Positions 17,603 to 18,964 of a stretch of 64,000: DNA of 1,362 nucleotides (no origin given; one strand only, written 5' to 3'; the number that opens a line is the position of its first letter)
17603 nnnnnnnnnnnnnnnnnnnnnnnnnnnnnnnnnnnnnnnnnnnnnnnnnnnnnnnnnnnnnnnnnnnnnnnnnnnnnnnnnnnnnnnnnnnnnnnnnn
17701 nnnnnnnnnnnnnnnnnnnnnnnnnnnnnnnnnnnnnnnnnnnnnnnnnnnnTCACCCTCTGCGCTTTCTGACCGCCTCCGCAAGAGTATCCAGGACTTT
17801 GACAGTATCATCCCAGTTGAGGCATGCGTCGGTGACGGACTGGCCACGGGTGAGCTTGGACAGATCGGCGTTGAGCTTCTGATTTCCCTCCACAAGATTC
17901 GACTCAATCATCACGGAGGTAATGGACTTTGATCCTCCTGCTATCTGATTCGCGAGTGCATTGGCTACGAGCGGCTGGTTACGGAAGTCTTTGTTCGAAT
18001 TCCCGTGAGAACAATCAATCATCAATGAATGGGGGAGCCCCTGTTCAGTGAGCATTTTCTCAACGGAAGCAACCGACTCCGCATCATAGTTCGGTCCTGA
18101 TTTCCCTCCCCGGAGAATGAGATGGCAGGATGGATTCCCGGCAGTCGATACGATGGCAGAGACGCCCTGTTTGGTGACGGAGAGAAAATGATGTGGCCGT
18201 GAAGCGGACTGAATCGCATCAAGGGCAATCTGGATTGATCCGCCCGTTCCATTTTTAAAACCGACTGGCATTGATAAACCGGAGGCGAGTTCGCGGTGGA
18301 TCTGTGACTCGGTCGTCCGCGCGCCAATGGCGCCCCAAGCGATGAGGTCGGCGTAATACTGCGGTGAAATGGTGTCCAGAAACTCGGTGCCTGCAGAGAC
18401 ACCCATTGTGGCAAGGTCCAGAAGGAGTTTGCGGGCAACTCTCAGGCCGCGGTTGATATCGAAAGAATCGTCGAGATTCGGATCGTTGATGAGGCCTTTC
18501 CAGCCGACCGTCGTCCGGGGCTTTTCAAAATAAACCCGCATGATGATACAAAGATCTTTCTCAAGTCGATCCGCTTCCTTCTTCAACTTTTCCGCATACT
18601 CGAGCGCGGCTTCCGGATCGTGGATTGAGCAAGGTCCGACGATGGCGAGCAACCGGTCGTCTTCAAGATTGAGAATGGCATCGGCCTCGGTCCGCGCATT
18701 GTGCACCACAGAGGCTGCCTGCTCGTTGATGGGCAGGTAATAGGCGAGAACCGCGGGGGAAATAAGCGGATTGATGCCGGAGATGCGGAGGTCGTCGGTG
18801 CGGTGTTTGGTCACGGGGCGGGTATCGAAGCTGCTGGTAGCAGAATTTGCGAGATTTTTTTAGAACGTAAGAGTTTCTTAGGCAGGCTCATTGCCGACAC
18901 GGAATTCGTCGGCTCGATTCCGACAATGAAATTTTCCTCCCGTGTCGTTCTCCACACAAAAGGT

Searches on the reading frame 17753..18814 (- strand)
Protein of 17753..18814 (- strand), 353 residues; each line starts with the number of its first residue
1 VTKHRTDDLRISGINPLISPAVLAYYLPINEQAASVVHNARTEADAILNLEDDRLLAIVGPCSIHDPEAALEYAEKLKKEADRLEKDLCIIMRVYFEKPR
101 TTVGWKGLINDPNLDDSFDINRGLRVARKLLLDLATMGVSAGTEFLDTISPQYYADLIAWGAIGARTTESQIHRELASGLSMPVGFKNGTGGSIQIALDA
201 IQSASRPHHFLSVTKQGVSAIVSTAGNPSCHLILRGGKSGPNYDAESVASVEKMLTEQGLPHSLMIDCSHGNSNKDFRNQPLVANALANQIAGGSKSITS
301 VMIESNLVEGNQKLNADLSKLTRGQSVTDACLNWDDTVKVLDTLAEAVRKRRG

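Call 9: search_protein_families(library=pfam, proteins=[window:17753-18814:-])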
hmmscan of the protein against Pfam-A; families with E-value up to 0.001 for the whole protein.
window:17753-18814:- (353 aa): 1 family
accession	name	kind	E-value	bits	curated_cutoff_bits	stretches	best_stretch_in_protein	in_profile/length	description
PF00793.26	DAHP_synth_1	-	3.5e-92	308.6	25.5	1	46-340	9-268/270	DAHP synthetase I family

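Call 39: find_encoding_contigs(protein=window:17753-18814:-, flank=5000, max_places=10)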
Protein window:17753-18814:- (353 aa): no gene with exactly this product is on record in the collection.
